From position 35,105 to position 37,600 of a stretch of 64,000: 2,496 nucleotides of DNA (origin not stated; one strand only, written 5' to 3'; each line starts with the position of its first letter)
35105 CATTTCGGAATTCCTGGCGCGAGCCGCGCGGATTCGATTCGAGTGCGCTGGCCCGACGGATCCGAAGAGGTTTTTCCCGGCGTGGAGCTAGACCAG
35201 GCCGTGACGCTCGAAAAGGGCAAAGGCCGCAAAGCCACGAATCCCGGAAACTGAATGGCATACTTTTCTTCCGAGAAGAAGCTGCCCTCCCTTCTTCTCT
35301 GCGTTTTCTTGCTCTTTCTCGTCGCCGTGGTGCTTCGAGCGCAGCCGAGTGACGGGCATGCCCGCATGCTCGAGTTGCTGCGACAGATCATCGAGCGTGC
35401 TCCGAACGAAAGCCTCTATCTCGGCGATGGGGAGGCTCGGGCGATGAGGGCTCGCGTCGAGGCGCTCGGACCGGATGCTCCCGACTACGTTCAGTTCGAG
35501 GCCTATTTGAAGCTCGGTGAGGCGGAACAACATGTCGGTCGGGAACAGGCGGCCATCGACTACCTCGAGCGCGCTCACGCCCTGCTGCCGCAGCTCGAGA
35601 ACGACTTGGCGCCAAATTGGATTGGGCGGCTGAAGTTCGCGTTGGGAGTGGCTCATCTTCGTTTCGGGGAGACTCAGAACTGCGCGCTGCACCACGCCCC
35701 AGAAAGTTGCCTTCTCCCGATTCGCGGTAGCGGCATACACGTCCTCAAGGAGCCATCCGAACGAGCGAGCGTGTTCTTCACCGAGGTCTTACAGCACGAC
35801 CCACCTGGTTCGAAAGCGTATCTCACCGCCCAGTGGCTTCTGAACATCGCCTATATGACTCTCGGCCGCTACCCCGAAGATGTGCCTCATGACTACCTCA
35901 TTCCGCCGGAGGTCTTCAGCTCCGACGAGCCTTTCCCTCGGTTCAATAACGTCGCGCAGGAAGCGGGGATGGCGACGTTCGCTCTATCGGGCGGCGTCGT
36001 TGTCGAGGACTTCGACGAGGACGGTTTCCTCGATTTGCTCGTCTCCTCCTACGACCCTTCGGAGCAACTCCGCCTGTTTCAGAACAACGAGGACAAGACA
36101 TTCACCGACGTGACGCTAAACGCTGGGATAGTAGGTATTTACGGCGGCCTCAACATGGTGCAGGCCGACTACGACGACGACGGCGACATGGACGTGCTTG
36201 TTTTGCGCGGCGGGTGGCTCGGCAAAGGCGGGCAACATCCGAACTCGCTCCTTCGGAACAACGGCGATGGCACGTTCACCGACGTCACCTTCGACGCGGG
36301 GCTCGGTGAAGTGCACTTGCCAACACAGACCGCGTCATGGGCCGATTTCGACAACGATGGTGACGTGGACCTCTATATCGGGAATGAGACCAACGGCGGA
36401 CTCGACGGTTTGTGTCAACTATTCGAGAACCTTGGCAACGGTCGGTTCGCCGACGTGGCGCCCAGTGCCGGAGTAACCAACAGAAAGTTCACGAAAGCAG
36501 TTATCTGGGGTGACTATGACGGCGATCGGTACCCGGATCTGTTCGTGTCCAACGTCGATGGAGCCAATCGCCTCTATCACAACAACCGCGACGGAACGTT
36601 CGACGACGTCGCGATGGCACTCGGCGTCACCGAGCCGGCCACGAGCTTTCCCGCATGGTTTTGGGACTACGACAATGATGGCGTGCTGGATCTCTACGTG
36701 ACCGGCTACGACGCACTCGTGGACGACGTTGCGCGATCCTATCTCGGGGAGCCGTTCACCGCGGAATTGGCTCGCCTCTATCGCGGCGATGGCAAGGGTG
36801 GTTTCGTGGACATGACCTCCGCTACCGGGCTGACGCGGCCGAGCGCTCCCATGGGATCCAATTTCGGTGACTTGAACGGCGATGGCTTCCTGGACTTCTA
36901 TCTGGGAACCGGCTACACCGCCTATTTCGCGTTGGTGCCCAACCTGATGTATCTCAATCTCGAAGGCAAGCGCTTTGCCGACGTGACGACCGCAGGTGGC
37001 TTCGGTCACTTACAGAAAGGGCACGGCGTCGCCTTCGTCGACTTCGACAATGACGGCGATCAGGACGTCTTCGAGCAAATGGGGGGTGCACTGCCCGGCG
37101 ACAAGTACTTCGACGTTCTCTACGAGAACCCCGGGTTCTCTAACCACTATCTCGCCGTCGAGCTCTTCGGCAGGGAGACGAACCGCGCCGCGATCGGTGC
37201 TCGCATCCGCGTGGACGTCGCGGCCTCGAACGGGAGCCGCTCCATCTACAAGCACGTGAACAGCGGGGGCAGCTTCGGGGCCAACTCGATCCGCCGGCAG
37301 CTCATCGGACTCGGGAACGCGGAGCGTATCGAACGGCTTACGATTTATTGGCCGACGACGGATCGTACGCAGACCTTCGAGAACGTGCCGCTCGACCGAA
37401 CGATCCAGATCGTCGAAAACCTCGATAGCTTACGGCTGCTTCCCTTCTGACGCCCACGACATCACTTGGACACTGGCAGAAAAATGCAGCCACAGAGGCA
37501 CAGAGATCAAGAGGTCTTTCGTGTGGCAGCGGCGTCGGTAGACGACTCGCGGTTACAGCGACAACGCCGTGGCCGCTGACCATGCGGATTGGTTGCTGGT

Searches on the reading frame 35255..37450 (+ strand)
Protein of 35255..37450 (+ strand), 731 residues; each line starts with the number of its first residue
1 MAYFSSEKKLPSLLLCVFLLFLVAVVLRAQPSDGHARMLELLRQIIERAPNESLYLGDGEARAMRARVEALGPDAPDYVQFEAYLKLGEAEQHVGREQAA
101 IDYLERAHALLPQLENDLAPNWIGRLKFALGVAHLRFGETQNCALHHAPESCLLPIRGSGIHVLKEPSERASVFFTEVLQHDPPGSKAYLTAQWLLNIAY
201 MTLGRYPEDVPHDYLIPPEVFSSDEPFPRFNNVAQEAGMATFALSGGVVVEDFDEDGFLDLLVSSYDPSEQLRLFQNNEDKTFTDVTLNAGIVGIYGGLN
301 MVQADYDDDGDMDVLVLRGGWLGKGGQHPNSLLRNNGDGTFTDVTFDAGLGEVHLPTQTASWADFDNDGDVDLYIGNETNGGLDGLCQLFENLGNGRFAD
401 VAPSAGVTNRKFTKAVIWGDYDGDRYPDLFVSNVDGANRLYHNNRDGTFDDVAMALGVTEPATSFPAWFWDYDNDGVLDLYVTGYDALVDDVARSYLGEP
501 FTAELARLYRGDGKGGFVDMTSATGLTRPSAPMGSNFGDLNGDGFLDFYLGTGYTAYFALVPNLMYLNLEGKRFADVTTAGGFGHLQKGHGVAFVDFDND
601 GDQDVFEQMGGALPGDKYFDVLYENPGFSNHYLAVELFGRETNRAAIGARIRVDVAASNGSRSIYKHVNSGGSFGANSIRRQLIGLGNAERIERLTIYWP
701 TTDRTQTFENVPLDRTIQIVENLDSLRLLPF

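Call 21: find_encoding_contigs(protein=window:35255-37450:+, flank=10000, max_places=10)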
Protein window:35255-37450:+ (731 aa): 8 contigs read that carry it; 1 place shown.
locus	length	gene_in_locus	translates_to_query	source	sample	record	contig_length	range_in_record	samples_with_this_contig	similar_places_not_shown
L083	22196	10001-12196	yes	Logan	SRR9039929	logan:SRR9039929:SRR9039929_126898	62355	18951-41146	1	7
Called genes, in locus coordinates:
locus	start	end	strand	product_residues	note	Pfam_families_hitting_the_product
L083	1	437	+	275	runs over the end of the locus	PF00581:Rhodanese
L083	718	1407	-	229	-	PF02687:FtsX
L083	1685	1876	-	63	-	-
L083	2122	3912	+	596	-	PF09699:Paired_CXXCH_1 (faint), PF14522:Cytochrome_C7 (faint), PF14537:Cytochrom_c3_2 (faint), PF22113:Mtrc-MtrF_II-IV_dom (faint), PF13424:TPR_12 (faint), PF13432:TPR_16 (faint), PF14559:TPR_19 (faint), PF13414:TPR_11, +5 more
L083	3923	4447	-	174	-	-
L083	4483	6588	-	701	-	PF13428:TPR_14 (faint), PF20094:GWxTD_dom, PF09976:TPR_21 (faint), PF13181:TPR_8 (faint), PF13424:TPR_12, PF14559:TPR_19 (weak), PF00515:TPR_1 (weak), PF07719:TPR_2 (weak), +2 more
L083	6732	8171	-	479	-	PF25060:ARM_TT21_2nd (faint), PF00515:TPR_1 (weak), PF13424:TPR_12 (weak), PF14559:TPR_19 (weak), PF13432:TPR_16 (weak), PF13424:TPR_12 (weak), PF13432:TPR_16 (weak), PF14559:TPR_19 (weak), +20 more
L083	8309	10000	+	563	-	PF01839:FG-GAP (faint), PF13517:FG-GAP_3, PF07593:UnbV_ASPIC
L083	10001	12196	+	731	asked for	PF01839:FG-GAP (faint), PF13517:FG-GAP_3, PF07593:UnbV_ASPIC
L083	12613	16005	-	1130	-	PF13620:CarboxypepD_reg, PF17210:SdrD_B (faint), PF25183:OMP_b-brl_4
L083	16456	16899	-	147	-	PF02311:AraC_binding (weak), PF07883:Cupin_2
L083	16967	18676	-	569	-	PF01425:Amidase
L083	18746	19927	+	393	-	PF00083:Sugar_tr (weak), PF07690:MFS_1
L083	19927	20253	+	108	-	PF01035:DNA_binding_1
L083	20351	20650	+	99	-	PF02604:PhdYeFM_antitox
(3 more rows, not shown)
